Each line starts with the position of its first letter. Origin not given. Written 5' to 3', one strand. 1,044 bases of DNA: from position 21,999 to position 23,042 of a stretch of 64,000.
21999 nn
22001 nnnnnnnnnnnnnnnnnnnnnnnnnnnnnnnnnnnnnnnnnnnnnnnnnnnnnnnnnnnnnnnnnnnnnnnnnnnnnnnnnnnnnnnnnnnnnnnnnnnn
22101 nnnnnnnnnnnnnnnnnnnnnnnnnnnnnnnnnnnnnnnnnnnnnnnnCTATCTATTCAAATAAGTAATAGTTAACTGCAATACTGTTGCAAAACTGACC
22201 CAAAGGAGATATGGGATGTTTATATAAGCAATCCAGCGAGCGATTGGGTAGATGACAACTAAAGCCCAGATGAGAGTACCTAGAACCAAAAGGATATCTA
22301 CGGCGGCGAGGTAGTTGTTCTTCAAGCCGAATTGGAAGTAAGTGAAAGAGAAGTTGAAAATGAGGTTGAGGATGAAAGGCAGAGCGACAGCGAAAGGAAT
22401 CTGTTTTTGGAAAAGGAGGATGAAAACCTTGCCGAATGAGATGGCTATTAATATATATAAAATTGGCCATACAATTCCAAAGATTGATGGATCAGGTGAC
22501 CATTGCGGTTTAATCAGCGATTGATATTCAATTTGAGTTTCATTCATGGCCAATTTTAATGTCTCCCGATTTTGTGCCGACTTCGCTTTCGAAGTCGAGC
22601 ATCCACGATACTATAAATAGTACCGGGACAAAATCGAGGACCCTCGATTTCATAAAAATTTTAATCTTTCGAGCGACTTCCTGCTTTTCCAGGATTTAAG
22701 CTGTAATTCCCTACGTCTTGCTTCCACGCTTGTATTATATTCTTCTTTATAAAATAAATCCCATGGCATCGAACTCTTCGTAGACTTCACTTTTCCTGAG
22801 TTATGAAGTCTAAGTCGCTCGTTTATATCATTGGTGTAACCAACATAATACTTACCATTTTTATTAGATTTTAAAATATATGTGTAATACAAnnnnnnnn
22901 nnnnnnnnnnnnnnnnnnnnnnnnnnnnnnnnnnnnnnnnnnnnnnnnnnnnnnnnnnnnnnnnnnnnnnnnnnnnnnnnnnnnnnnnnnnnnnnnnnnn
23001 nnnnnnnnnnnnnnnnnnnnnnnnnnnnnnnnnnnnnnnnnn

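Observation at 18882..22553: DpnII-like GATC R-M operon with an AIPR-like Abi gene inserted between MTase and REase, led by a TspO-like gene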

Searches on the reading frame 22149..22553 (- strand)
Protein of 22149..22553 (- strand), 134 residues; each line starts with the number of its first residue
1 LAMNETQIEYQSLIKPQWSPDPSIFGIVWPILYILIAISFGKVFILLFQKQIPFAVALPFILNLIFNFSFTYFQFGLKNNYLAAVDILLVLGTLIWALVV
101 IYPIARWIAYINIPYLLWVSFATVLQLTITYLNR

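Call 3: search_protein_families(library=pfam, proteins=[window:22149-22553:-], max_evalue=0.01)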
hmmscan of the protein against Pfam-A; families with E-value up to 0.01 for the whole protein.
window:22149-22553:- (134 aa): 1 family
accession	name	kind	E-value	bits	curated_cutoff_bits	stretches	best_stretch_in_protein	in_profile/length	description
PF03073.20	TspO_MBR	-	2.3e-27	96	24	1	5-131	19-144/145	TspO/MBR family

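Call 4: search_protein_families(library=padloc, proteins=[window:22149-22553:-], max_evalue=0.01)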
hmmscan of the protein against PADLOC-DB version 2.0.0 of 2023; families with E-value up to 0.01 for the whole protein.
window:22149-22553:- (134 aa): 0 families

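Call 5: search_protein_families(library=ncbifam, proteins=[window:22149-22553:-], max_evalue=0.01)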
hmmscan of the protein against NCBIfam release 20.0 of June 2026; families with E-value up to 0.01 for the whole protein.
window:22149-22553:- (134 aa): 1 family
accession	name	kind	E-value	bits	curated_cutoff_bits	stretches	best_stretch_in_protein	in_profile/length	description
NF047825.1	T-richsensTspOAlph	equivalog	2e-14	54.1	180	1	9-133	28-148/152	tryptophan-rich sensory protein TspO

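Call 57: search_protein_families(library=padloc, proteins=[L168:6594-7211:+], max_evalue=0.001)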
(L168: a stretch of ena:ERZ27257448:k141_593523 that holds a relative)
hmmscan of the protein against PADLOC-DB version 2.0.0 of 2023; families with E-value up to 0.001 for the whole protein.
L168:6594-7211:+ (205 aa): 0 families

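Call 60: find_homologous_proteins(query=window:22149-22553:-, max_evalue=1e-20)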
Query window:22149-22553:- (134 aa): 7989 proteins with E <= 1e-20 among 8000 candidates; the best 120 are listed.
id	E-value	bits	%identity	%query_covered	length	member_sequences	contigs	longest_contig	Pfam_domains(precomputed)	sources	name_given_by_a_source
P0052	7.7e-77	274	100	99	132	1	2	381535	PF03073.21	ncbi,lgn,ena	-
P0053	3.2e-62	227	83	99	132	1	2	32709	PF03073.21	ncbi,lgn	ncbi:MAG: TspO/MBR family protein [Minisyncoccia bacterium]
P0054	8.5e-62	225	87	97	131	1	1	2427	PF03073.21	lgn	-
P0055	1.0e-60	222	85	97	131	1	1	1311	PF03073.21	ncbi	-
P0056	1.0e-60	222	80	99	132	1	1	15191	PF03073.21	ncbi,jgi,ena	jgi:tryptophan-rich sensory protein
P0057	1.1e-60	222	79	99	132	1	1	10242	PF03073.21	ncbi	-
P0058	4.2e-59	217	80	99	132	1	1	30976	PF03073.21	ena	-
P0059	2.4e-58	214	82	97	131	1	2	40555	PF03073.21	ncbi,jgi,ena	-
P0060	6.6e-58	213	82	99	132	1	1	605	PF03073.21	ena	-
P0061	8.5e-58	212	81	99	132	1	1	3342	PF03073.21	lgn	-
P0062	1.7e-57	211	82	97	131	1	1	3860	PF03073.21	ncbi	ncbi:MAG: TspO/MBR family protein [Minisyncoccia bacterium]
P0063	2.0e-57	211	76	99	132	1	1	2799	PF03073.21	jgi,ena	-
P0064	4.5e-57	210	80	97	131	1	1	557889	PF03073.21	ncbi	ncbi:MAG: TspO/MBR family protein [Minisyncoccota bacterium]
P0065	1.1e-56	209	78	99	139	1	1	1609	PF03073.21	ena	-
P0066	1.3e-56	209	80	99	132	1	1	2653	PF03073.21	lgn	-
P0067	2.2e-56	208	80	99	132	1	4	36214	PF03073.21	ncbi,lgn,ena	-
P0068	3.0e-56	207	75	99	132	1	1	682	PF03073.21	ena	-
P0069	6.7e-56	206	76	99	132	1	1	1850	PF03073.21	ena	-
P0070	1.6e-55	205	77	99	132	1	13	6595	PF03073.21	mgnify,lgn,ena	mgnify:FL=1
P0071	1.6e-55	205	77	99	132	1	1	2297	PF03073.21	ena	-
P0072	1.7e-55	205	75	97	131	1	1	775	PF03073.21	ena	-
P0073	1.7e-55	205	79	98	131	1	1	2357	PF03073.21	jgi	-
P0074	1.8e-55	205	77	99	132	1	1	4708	PF03073.21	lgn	-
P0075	1.8e-55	205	75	99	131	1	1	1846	PF03073.21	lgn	-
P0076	1.9e-55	205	74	98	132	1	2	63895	PF03073.21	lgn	-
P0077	2.7e-55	204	78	97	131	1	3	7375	PF03073.21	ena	-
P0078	3.1e-55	204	77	99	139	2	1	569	PF03073.21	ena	-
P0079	3.3e-55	204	73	98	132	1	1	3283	PF03073.21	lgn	-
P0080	4.8e-55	204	75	99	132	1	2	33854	PF03073.21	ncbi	-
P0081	6.2e-55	203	75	94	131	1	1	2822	PF03073.21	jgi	jgi:benzodiazapine receptor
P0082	6.8e-55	203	76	99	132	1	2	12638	PF03073.21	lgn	-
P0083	1.4e-54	202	73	97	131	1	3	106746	PF03073.21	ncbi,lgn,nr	ncbi:MAG: tryptophan-rich sensory protein [Candidatus Pacebacteria bacterium]|nr:tryptophan-rich sen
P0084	1.5e-54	202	77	97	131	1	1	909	PF03073.21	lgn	-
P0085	1.5e-54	202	78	97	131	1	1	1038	PF03073.21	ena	-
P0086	1.6e-54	202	73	99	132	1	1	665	PF03073.21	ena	-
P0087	1.7e-54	202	75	99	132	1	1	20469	PF03073.21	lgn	-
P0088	2.4e-54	201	76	99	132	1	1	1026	PF03073.21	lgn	-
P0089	2.9e-54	201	73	100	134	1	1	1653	PF03073.21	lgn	-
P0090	3.2e-54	201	79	99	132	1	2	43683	PF03073.21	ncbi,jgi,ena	-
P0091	3.3e-54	201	74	99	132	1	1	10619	PF03073.21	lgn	-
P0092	3.5e-54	201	72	97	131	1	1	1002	PF03073.21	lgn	-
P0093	4.0e-54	201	74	99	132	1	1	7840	PF03073.21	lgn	-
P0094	4.1e-54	201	78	93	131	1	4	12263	PF03073.21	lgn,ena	-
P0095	4.1e-54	201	74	97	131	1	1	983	PF03073.21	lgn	-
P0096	4.1e-54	201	76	97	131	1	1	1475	PF03073.21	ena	-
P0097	4.3e-54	200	75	99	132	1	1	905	PF03073.21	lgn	-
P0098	4.5e-54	200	75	96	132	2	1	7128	PF03073.21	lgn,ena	-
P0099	4.8e-54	200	74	99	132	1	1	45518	PF03073.21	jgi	jgi:benzodiazapine receptor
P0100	5.1e-54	200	73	99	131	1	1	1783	PF03073.21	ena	-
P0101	5.4e-54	200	76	97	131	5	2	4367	PF03073.21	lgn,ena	-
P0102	6.5e-54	200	73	99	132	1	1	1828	PF03073.21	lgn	-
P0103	6.5e-54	200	74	98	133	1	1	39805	PF03073.21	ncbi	-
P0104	6.7e-54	200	75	99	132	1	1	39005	PF03073.21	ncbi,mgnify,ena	mgnify:CR=1 FL=1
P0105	7.0e-54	200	76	93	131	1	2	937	PF03073.21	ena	-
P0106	7.9e-54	200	78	93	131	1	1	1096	PF03073.21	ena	-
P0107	9.1e-54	199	76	99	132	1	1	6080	PF03073.21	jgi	jgi:translocator protein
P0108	9.2e-54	199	75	97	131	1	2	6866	PF03073.21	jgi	jgi:benzodiazapine receptor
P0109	1.0e-53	199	74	99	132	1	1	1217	PF03073.21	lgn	-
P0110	1.0e-53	199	75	98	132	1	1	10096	PF03073.21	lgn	-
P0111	1.1e-53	199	73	99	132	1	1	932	PF03073.21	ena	-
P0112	1.1e-53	199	74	99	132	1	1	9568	PF03073.21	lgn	-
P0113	1.2e-53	199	76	93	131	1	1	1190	PF03073.21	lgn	-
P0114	1.4e-53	199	73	99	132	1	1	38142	PF03073.21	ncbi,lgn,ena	-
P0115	1.5e-53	199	72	99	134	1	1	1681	PF03073.21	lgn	-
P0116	1.5e-53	199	79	93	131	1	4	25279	PF03073.21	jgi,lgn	jgi:tryptophan-rich sensory protein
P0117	1.6e-53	199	78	93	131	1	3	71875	PF03073.21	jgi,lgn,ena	jgi:tryptophan-rich sensory protein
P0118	1.6e-53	199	74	97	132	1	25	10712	PF03073.21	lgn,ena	-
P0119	1.7e-53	199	74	97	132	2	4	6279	PF03073.21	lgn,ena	-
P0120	1.7e-53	199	75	99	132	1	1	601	PF03073.21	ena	-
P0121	1.7e-53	199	74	97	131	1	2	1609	PF03073.21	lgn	-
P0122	1.7e-53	199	73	99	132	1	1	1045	PF03073.21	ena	-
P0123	1.7e-53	199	75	98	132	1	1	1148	PF03073.21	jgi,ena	-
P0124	1.8e-53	198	75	97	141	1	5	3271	PF03073.21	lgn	-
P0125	1.8e-53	198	72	99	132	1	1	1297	PF03073.21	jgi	jgi:tryptophan-rich sensory protein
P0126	1.8e-53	198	76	99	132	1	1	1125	PF03073.21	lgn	-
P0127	1.9e-53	198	73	94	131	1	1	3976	PF03073.21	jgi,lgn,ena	-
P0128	2.1e-53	198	75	97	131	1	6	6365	PF03073.21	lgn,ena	-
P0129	2.2e-53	198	74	97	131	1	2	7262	PF03073.21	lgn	-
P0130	2.2e-53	198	74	97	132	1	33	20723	PF03073.21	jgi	-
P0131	2.2e-53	198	77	94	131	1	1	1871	PF03073.21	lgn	-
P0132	2.3e-53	198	71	99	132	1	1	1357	PF03073.21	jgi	jgi:translocator protein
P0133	2.3e-53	198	76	98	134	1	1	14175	PF03073.21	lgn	-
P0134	2.4e-53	198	75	99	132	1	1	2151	PF03073.21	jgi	jgi:benzodiazapine receptor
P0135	2.4e-53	198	73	97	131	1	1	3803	PF03073.21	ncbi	-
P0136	2.5e-53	198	74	99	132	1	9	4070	PF03073.21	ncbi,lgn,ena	-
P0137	2.8e-53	198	74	97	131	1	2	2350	PF03073.21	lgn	-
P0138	3.1e-53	198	72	99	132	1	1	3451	PF03073.21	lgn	-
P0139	3.2e-53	198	72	99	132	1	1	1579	PF03073.21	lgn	-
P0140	3.2e-53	198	73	99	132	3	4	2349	PF03073.21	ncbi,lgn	-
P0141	3.3e-53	198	73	99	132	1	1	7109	PF03073.21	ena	-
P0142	3.6e-53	198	72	97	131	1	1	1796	PF03073.21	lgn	-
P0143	3.7e-53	197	72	99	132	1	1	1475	PF03073.21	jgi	jgi:translocator protein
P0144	3.7e-53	197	72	97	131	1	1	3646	PF03073.21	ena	-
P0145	3.7e-53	197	77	93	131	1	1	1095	PF03073.21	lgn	-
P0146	3.8e-53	197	70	99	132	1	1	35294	PF03073.21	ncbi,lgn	-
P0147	3.8e-53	197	77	93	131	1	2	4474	PF03073.21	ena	-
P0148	4.1e-53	197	74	99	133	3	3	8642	PF03073.21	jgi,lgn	-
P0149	4.3e-53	197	73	99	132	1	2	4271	PF03073.21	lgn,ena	-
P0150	4.5e-53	197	74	99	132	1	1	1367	PF03073.21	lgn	-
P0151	4.5e-53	197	74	99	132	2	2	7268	PF03073.21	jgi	jgi:tryptophan-rich sensory protein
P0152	4.6e-53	197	75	97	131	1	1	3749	PF03073.21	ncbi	-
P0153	4.9e-53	197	78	93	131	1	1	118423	PF03073.21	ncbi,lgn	ncbi:MAG: TspO/MBR family protein [Candidatus Moraniibacteriota bacterium]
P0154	5.0e-53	197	73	99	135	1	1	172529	PF03073.21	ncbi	-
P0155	5.1e-53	197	73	99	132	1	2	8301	PF03073.21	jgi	jgi:tryptophan-rich sensory protein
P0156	5.1e-53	197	72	99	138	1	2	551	PF03073.21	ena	-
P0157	5.2e-53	197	71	99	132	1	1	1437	PF03073.21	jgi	jgi:translocator protein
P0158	5.3e-53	197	75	99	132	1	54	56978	PF03073.21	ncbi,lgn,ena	-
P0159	5.4e-53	197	73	99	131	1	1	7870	PF03073.21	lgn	-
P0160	5.5e-53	197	76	98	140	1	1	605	PF03073.21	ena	-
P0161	5.6e-53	197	78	93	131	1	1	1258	PF03073.21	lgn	-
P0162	5.6e-53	197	75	93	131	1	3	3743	PF03073.21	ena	-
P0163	5.9e-53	197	75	94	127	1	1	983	PF03073.21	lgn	-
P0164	6.0e-53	197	73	99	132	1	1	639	PF03073.21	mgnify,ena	mgnify:FL=1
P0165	6.3e-53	197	72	99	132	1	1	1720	PF03073.21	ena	-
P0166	6.3e-53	197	71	99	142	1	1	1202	PF03073.21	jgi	-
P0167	6.3e-53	197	73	99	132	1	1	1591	PF03073.21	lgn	-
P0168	6.5e-53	197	76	93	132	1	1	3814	PF03073.21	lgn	-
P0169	6.5e-53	197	73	99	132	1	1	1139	PF03073.21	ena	-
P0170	6.5e-53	197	74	99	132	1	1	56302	PF03073.21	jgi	-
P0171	6.9e-53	197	74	99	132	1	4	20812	PF03073.21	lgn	-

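Call 61: find_encoding_contigs(protein=P0053, flank=6000, max_places=1)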
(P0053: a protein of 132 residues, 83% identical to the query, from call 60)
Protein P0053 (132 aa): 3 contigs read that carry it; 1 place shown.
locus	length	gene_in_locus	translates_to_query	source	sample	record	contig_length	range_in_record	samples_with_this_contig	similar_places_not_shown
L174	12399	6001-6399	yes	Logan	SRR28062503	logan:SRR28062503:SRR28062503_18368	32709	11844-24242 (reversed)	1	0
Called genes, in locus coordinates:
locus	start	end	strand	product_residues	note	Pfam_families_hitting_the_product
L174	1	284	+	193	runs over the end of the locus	PF13188:PAS_8 (faint)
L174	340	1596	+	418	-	PF11999:Ice_binding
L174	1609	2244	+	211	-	PF04203:Sortase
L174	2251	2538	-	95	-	-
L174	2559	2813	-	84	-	PF06103:DUF948 (weak)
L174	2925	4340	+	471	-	PF03060:NMO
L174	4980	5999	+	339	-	-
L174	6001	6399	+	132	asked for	PF03073:TspO_MBR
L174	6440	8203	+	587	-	PF01555:N6_N4_Mtase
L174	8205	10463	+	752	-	PF04851:ResIII, PF18766:SWI2_SNF2, PF27151:YagJ (weak)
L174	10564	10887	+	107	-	PF04480:DUF559 (weak), PF18741:MTES_1575 (weak)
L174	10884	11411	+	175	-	-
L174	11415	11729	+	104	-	-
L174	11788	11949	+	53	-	-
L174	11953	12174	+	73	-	PF07866:DUF1653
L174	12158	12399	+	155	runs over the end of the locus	-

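Call 62: find_encoding_contigs(protein=P0064, flank=6000, max_places=1)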
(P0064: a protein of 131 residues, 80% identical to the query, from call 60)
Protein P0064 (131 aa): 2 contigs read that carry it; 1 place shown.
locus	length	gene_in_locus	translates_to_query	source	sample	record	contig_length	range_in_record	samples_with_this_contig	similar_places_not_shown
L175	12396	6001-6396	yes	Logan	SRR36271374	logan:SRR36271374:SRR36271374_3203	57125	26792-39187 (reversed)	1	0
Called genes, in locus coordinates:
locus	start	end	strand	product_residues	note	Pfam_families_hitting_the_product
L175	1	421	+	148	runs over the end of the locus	-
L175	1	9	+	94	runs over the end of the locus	-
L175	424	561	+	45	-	-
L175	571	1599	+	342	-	PF00403:HMA, PF13386:DsbD_2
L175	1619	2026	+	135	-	-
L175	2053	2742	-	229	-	PF01479:S4 (weak), PF00849:PseudoU_synth_2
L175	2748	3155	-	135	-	-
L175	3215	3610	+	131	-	PF07883:Cupin_2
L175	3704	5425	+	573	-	PF01432:Peptidase_M3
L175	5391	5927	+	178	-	-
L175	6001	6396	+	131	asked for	PF03073:TspO_MBR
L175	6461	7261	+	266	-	PF02498:Bro-N (weak)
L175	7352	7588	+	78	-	PF13392:HNH_3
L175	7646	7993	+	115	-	PF12643:MazG-like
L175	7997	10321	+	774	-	PF09848:SLFN-g3_helicase, PF00717:Peptidase_S24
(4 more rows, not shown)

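Call 63: find_encoding_contigs(protein=P0059, flank=6000, max_places=1)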
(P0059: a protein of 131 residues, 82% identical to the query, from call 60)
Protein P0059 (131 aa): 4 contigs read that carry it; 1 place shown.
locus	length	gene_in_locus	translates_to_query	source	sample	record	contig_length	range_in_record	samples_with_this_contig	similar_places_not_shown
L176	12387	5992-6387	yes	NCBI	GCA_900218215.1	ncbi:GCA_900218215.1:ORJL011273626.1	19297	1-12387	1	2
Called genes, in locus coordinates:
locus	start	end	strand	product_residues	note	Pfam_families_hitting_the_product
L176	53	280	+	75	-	-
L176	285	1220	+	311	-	-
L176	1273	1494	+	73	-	-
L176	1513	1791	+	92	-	-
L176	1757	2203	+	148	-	-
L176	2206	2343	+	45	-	-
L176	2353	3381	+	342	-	PF00403:HMA, PF13386:DsbD_2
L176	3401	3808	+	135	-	PF13473:Cupredoxin_1 (weak)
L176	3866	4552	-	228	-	PF01479:S4 (weak), PF00849:PseudoU_synth_2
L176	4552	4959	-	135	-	-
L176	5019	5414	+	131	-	PF07883:Cupin_2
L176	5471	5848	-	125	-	-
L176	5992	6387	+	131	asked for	PF03073:TspO_MBR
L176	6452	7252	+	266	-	PF02498:Bro-N (weak)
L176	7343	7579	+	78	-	PF13392:HNH_3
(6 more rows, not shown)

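Call 64: find_encoding_contigs(protein=P0080, flank=10000, max_places=1)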
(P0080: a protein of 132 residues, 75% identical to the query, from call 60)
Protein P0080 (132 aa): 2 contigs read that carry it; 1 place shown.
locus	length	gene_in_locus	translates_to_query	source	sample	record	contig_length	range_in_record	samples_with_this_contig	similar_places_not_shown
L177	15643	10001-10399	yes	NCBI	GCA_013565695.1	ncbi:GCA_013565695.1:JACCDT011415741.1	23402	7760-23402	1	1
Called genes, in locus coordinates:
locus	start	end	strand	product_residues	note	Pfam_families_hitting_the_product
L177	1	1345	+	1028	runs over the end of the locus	PF04313:HSDR_N (weak), PF02384:N6_Mtase, PF07669:Eco57I (weak), PF18135:Type_ISP_C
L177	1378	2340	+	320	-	PF02086:MethyltransfD12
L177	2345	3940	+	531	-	PF10592:AIPR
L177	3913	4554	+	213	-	-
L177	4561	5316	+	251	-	PF01555:N6_N4_Mtase, PF01170:UPF0020 (weak), PF03602:Cons_hypoth95 (faint), PF08241:Methyltransf_11 (faint), PF13649:Methyltransf_25 (faint), PF01555:N6_N4_Mtase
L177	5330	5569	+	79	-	-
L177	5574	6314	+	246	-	-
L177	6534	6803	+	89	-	-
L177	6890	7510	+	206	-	PF06414:Zeta_toxin (faint)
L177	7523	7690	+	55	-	-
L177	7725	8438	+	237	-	PF08713:DNA_alkylation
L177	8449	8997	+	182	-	PF00300:His_Phos_1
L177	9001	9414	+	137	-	-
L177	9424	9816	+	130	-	-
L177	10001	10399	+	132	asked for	PF03073:TspO_MBR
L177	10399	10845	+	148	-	-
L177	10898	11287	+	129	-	PF13564:DoxX_2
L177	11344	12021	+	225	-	PF03372:Exo_endo_phos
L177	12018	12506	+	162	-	PF01625:PMSR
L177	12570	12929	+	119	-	PF13564:DoxX_2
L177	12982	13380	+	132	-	PF07883:Cupin_2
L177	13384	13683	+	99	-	PF08922:DUF1905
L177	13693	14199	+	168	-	-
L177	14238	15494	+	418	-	PF00070:Pyr_redox (faint), PF00890:FAD_binding_2, PF01134:GIDA (faint), PF01266:DAO (weak), PF01494:FAD_binding_3 (faint), PF03486:HI0933_like, PF12831:FAD_oxidored, PF22780:HI0933_like_1st, +2 more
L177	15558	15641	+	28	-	?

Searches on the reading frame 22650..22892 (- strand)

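Call 73: search_protein_families(library=pfam, proteins=[window:22650-22892:-], max_evalue=0.001)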
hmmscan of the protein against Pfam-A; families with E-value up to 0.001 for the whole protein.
window:22650-22892:- (80 aa): 2 families
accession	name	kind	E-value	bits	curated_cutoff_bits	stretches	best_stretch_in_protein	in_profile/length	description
PF01541.30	GIY-YIG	-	4.5e-18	65.8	22.6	1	1-71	1-74/78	GIY-YIG catalytic domain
PF10544.15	T5orf172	-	0.00012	22.9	20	1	3-62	2-60/101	T5orf172 domain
